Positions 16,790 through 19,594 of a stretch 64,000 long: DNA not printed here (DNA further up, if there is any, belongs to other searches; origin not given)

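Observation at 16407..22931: ACIII/Qrc/Psr-like CISM module with split ActB and a four-domain MWNH tetraheme cytochrome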

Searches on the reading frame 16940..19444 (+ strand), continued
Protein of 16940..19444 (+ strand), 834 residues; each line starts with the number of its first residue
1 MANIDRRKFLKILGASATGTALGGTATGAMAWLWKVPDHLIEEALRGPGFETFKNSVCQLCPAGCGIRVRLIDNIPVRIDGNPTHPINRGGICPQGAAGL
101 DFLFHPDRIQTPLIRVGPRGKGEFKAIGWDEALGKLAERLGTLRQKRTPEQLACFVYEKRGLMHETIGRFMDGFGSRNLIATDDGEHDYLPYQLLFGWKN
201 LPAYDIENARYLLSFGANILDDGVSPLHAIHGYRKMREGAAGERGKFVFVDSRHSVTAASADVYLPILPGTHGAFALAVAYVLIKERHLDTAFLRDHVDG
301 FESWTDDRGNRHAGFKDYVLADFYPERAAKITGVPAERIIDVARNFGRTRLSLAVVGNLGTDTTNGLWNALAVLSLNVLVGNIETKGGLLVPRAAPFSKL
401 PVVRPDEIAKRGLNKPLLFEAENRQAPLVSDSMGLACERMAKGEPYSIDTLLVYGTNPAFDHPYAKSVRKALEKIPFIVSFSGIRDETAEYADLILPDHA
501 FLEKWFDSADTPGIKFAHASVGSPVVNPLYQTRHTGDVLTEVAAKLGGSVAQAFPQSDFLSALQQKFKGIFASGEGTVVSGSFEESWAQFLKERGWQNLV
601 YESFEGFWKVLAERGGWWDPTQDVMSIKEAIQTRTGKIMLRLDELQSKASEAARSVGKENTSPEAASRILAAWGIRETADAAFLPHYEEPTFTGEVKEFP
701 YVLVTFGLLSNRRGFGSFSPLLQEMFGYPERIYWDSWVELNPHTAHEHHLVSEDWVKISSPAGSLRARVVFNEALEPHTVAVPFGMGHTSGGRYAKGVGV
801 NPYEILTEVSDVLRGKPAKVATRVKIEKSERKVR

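Call 31: find_encoding_contigs(protein=P0052, flank=8000, max_places=1)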
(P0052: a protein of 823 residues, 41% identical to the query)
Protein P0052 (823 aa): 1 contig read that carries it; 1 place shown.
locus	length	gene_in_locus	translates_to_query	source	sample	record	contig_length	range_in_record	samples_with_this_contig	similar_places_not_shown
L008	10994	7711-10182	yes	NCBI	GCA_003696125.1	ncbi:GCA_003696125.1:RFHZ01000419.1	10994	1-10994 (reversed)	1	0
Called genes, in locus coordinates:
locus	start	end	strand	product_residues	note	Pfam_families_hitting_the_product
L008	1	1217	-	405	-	PF03916:NrfD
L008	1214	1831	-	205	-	PF12838:Fer4_7, PF13183:Fer4_8 (weak), PF13237:Fer4_10, PF13247:Fer4_11, PF13187:Fer4_9 (weak), PF00037:Fer4, PF12797:Fer4_2 (weak), PF12837:Fer4_6, +9 more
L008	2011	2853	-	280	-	PF02085:Cytochrom_CIII (faint), PF09699:Paired_CXXCH_1 (faint), PF22113:Mtrc-MtrF_II-IV_dom, PF14522:Cytochrome_C7 (weak)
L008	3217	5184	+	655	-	PF00672:HAMP, PF00989:PAS, PF08448:PAS_4, PF13426:PAS_9 (weak), PF00512:HisKA, PF02518:HATPase_c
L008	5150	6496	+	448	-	PF00072:Response_reg, PF00158:Sigma54_activat, PF14532:Sigma54_activ_2, PF07724:AAA_2, PF07728:AAA_5 (weak), PF00004:AAA (weak), PF25601:AAA_lid_14, PF02954:HTH_8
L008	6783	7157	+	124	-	PF00072:Response_reg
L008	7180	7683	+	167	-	PF02085:Cytochrom_CIII (faint), PF14522:Cytochrome_C7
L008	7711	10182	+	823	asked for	PF04879:Molybdop_Fe4S4, PF00384:Molybdopterin, PF01568:Molydop_binding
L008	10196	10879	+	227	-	PF00037:Fer4 (faint), PF12797:Fer4_2 (weak), PF13187:Fer4_9 (faint), PF13534:Fer4_17 (faint), PF12838:Fer4_7 (weak), PF13237:Fer4_10 (weak), PF13247:Fer4_11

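Call 33: find_related_loci(query=A1, collection=genome_contigs, flank=8000)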
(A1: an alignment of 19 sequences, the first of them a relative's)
Query A1 (834 aa) in genome_contigs; peptide patterns used: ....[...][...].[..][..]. (x = any residue, [..] = any of these).
80 stretches matched a pattern; 74 encode a relative of the query (tblastn E <= 1e-3); 74 distinct loci.
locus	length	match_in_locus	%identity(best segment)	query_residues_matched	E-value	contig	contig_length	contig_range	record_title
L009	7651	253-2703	63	1-831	0e+0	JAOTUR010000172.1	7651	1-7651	MAG: Candidatus Krumholzibacteriia bacterium isolate 13_May_SF_Bin18 13_May_SF_Bin18_scaffold_8952_c1, whole genome shot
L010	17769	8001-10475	56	4-833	0e+0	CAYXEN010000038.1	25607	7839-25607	MAG TPA_asm: uncultured bacterium isolate binchicken_co172_248 genome assembly, contig: NODE_1379_length_25607_cov_11.10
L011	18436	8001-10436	42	4-826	0e+0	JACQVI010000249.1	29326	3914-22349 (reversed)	MAG: Ignavibacteriae bacterium isolate NC_groundwater_1459_Ag_S-0.65um_45_22 S_p65_S5_coassembly_k141_5284306, whole gen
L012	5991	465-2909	42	1-826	0e+0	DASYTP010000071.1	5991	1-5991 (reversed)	MAG TPA_asm: Bacteroidota bacterium isolate SMAG_U4570 k141_2180274, whole genome shotgun sequence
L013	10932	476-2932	41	4-829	0e+0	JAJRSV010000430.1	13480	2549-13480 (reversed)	MAG: Bacteroidetes bacterium isolate Dive96_bin1.139 k141_4744080, whole genome shotgun sequence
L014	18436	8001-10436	42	4-826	0e+0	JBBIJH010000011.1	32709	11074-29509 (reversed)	MAG: Ignavibacteriales bacterium isolate QH2F170213_bin_158 NODE_1548_length_32709_cov_4.851810, whole genome shotgun se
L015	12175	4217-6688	42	4-834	0e+0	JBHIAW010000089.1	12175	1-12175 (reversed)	MAG: bacterium isolate K_2_bin.52 NODE_2826_length_12175_cov_10.731271, whole genome shotgun sequence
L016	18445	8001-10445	41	4-829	0e+0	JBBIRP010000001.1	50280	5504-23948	MAG: Ignavibacteriales bacterium isolate PFF170222_bin_352 NODE_50_length_50280_cov_4.116575, whole genome shotgun seque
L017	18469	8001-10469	42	3-832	0e+0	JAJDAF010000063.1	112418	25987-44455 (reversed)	MAG: candidate division KSB1 bacterium isolate OFTM356 OFTM356_62, whole genome shotgun sequence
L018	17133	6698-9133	41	4-826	0e+0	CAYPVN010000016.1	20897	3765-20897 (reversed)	MAG TPA_asm: uncultured Chitinophagales bacterium isolate SRP119689_co1_59 genome assembly, contig: NODE_3384_length_208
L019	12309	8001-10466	42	4-832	0e+0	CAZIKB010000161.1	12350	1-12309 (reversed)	MAG TPA_asm: uncultured Cytophagia bacterium isolate binchicken_co121_9 genome assembly, contig: NODE_3771_length_12350_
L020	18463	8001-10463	41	4-830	0e+0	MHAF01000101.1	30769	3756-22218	MAG: Ignavibacteria bacterium RBG_16_34_14 RBG_16_scaffold_3739, whole genome shotgun sequence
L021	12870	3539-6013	41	4-834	0e+0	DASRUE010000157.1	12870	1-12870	MAG TPA_asm: Bacteroidota bacterium isolate SMAG_U7886 k141_1927888, whole genome shotgun sequence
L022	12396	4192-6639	41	4-826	0e+0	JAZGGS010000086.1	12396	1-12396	MAG: Ignavibacteriaceae bacterium isolate SCS5bin.20 SCS5bin.20_86, whole genome shotgun sequence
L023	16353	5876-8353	41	4-834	0e+0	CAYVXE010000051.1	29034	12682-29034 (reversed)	MAG TPA_asm: uncultured Calditrichaceae bacterium isolate binchicken_co253_176 genome assembly, contig: NODE_700_length_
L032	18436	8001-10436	38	4-828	0e+0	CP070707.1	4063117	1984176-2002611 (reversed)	MAG: bacterium isolate bin522 chromosome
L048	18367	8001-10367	33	3-828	3e-133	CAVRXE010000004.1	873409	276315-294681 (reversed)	MAG: Candidatus Deferrimicrobiaceae bacterium isolate MFD02199.bin.2.95 genome assembly, contig: contig_2310, whole geno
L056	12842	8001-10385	30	4-828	5e-115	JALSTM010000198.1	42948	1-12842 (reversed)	MAG: Desulfobacterales bacterium isolate 356-308_metabat2_scaf2bin.107 356-308_scaffold_461_c1, whole genome shotgun seq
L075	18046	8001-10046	32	49-829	1e-55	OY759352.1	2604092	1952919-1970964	MAG: Desulfarculia bacterium isolate c1361fd1-6016-418c-9b2d-a8e9625d1ec5 genome assembly, chromosome: 2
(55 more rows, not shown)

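Call 49: search_protein_families(library=ncbifam, proteins=[L075:7206-7844:+, L075:7860-10049:+, L075:10058-10825:+, L075:10844-12097:+, L056:7995-10391:+, L056:11190-12437:+, L032:7995-10460:+, L048:7998-10379:+], max_evalue=1e-20)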
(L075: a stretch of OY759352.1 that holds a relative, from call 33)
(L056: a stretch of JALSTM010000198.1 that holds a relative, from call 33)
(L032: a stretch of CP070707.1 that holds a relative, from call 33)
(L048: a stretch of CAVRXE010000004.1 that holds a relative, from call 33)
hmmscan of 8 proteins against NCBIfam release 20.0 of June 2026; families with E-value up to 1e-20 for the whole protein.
L075:7206-7844:+ (212 aa): 1 family
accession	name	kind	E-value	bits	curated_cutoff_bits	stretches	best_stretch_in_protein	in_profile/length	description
NF041781.1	mnquin_red_QrcA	equivalog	2.9e-63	212.6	180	1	15-212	1-174/174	menaquinone reductase multiheme cytochrome c subunit QrcA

L075:7860-10049:+ (729 aa): 6 families
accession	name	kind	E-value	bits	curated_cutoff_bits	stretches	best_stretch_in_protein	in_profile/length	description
NF041783.2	mnquin_red_QrcB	equivalog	2.2e-138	462.4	440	1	4-529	4-529/695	menaquinone reductase molybdopterin-binding-like subunit QrcB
NF012032.0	PRK15488.1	equivalog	6.6e-60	202.9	694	1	45-375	36-365/759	thiosulfate reductase PhsA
TIGR01591.1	Fdh-alpha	equivalog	1.6e-39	135.6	666.25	1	55-371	1-318/672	formate dehydrogenase subunit alpha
NF041714.1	arsenate_red_ArrA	equivalog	1.8e-30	105.8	1600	0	48-280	46-282/848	arsenate respiratory reductase molybdopterin-containing subunit ArrA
NF047855.1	AssmNtatRedNasC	equivalog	3.1e-28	98.5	1100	0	402-684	407-674/708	assimilatory nitrate reductase catalytic subunit NasC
TIGR02166.1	dmsA_ynfE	subfamily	5e-23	81.1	777.7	0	5-368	3-394/794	DMSO/selenate family reductase complex A subunit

L075:10058-10825:+ (255 aa): 9 families
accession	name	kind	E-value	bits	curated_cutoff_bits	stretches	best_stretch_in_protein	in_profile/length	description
NF041782.1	mnquin_red_QrcC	equivalog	1.2e-123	411.4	400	1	11-245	1-238/239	menaquinone reductase iron-sulfur cluster-binding subunit QrcC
NF045797.1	DsrO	equivalog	4.7e-51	173.5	200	1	5-232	38-234/235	sulfate reduction electron transfer complex DsrMKJOP subunit DsrO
TIGR03149.1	cyt_nit_nrfC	equivalog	4.8e-41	140.5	377.6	1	4-129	32-147/225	cytochrome c nitrite reductase Fe-S protein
NF041715.1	arsenate_red_ArrB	equivalog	9.8e-40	136.5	450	1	11-128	3-108/233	arsenate respiratory reductase iron-sulfur subunit ArrB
NF011569.0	PRK14993.1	equivalog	1.4e-36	126.2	416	1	8-128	41-151/244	tetrathionate reductase subunit TtrB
NF008134.0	PRK10882.1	equivalog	1e-30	107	263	1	11-203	39-211/329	hydrogenase 2 operon protein HybA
TIGR03478.1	DMSO_red_II_bet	subfamily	3.6e-24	85.3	480.7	0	61-248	117-269/321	DMSO reductase family type II enzyme, iron-sulfur subunit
TIGR02951.1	DMSO_dmsB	equivalog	3.4e-22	79.2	214.1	0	12-127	3-115/161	DMSO/selenate family reductase complex B subunit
NF042979.1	EthbenzDh_ebdB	equivalog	9.9e-21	74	740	0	63-131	141-208/354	ethylbenzene dehydrogenase subunit beta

L075:10844-12097:+ (417 aa): 3 families
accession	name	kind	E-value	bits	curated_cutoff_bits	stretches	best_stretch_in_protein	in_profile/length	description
NF041784.1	mnquin_red_QrcD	equivalog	1.1e-186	621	570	1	7-413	2-408/408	menaquinone reductase integral membrane subunit QrcD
NF045714.1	sulf_resp_HmcC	equivalog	1.6e-31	110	550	1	25-407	3-369/376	sulfate respiration complex protein HmcC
NF008133.1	PRK10881.1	equivalog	4.5e-23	82.3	450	1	41-408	32-376/377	Ni/Fe-hydrogenase cytochrome b subunit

L056:7995-10391:+ (798 aa): 12 families
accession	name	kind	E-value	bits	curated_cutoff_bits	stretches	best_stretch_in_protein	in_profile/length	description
NF041783.2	mnquin_red_QrcB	equivalog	1.9e-152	508.9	440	2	1-567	1-521/695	menaquinone reductase molybdopterin-binding-like subunit QrcB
NF012032.0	PRK15488.1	equivalog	2.6e-80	270.4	694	1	1-785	1-747/759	thiosulfate reductase PhsA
TIGR02166.1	dmsA_ynfE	subfamily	1.6e-54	185.2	777.7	1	3-782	1-778/794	DMSO/selenate family reductase complex A subunit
NF041714.1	arsenate_red_ArrA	equivalog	1.7e-53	181.9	1600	1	45-784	43-833/848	arsenate respiratory reductase molybdopterin-containing subunit ArrA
TIGR01591.1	Fdh-alpha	equivalog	2.1e-49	168.2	666.25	1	56-390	2-319/672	formate dehydrogenase subunit alpha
NF041885.1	selenate_YnfE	exception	3.5e-32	111.1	1675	1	93-387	93-403/805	selenate/tellurate reductase subunit YnfE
NF041884.1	selenate_YnfF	exception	7.2e-32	110.2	1650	1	81-777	78-777/798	selenate/tellurate reductase subunit YnfF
NF047855.1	AssmNtatRedNasC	equivalog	8.6e-31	106.9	1100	0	54-385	22-339/708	assimilatory nitrate reductase catalytic subunit NasC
NF011566.1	PRK14990.1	exception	6.3e-27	93.9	1600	1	43-775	51-791/814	dimethylsulfoxide reductase subunit A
TIGR00509.1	bisC_fam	subfamily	2.1e-26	92.4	1017.55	0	115-387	62-342/772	molybdopterin guanine dinucleotide-containing S/N-oxide reductase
TIGR03479.1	DMSO_red_II_alp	subfamily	1.3e-24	86.3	984.75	0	95-294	107-304/913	molybdopterin-dependent oxidoreductase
NF011567.1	PRK14991.1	equivalog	1.5e-22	79.2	1750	0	668-759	873-961/1022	tetrathionate reductase subunit TtrA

L056:11190-12437:+ (415 aa): 2 families
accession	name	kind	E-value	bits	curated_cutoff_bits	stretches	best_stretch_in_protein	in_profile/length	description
NF041784.1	mnquin_red_QrcD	equivalog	1e-197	657.4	570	1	1-412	1-408/408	menaquinone reductase integral membrane subunit QrcD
NF045714.1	sulf_resp_HmcC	equivalog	5.5e-24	85.2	550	1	26-406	9-369/376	sulfate respiration complex protein HmcC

L032:7995-10460:+ (821 aa): 13 families
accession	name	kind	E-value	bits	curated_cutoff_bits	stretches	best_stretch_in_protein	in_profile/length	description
NF041783.2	mnquin_red_QrcB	equivalog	1.7e-87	294.2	440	1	49-547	52-508/695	menaquinone reductase molybdopterin-binding-like subunit QrcB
NF012032.0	PRK15488.1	equivalog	5.3e-85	285.9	694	1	1-563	1-546/759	thiosulfate reductase PhsA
NF041714.1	arsenate_red_ArrA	equivalog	3.3e-74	250.5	1600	1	1-792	1-811/848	arsenate respiratory reductase molybdopterin-containing subunit ArrA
TIGR02166.1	dmsA_ynfE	subfamily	1e-56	192.5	777.7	1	3-385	1-397/794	DMSO/selenate family reductase complex A subunit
TIGR01591.1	Fdh-alpha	equivalog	3.7e-49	167.4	666.25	1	53-388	2-320/672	formate dehydrogenase subunit alpha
TIGR03479.1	DMSO_red_II_alp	subfamily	9e-49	166.3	984.75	1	52-294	61-307/913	molybdopterin-dependent oxidoreductase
NF041885.1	selenate_YnfE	exception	2.6e-41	141.3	1675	1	3-384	3-403/805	selenate/tellurate reductase subunit YnfE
NF041884.1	selenate_YnfF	exception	3.1e-37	127.9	1650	1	3-384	1-396/798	selenate/tellurate reductase subunit YnfF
NF011566.1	PRK14990.1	exception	6.2e-36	123.7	1600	1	2-384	13-416/814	dimethylsulfoxide reductase subunit A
NF011567.1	PRK14991.1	equivalog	1.6e-33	115.5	1750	0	730-800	908-978/1022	tetrathionate reductase subunit TtrA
NF047855.1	AssmNtatRedNasC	equivalog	3.6e-26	91.7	1100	0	443-500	409-466/708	assimilatory nitrate reductase catalytic subunit NasC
TIGR00509.1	bisC_fam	subfamily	3.8e-22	78.3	1017.55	0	237-545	201-513/772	molybdopterin guanine dinucleotide-containing S/N-oxide reductase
TIGR01553.1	formate-DH-alph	equivalog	1.6e-21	75.8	814.2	0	2-143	1-143/1009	formate dehydrogenase-N subunit alpha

L048:7998-10379:+ (793 aa): 10 families
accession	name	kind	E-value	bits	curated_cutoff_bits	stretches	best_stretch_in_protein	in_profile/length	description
NF041783.2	mnquin_red_QrcB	equivalog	1.1e-77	261.8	440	1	1-549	1-521/695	menaquinone reductase molybdopterin-binding-like subunit QrcB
NF012032.0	PRK15488.1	equivalog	1e-60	205.7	694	1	1-364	1-351/759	thiosulfate reductase PhsA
TIGR01591.1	Fdh-alpha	equivalog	1.1e-40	139.4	666.25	1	49-366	2-309/672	formate dehydrogenase subunit alpha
NF041714.1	arsenate_red_ArrA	equivalog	4.3e-38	131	1600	1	38-289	43-295/848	arsenate respiratory reductase molybdopterin-containing subunit ArrA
TIGR02166.1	dmsA_ynfE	subfamily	5e-35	120.8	777.7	0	3-138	1-142/794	DMSO/selenate family reductase complex A subunit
TIGR03479.1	DMSO_red_II_alp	subfamily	5.3e-34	117.4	984.75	0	84-286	104-303/913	molybdopterin-dependent oxidoreductase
NF047855.1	AssmNtatRedNasC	equivalog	2.1e-22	79.2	1100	0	230-340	204-308/708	assimilatory nitrate reductase catalytic subunit NasC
NF010055.0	PRK13532.1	equivalog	5.1e-22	77.9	904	0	1-298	1-298/830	nitrate reductase catalytic subunit NapA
NF041885.1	selenate_YnfE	exception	1.1e-21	76.4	1675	0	197-367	215-397/805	selenate/tellurate reductase subunit YnfE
NF011566.1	PRK14990.1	exception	2.5e-21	75.4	1600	0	196-367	227-410/814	dimethylsulfoxide reductase subunit A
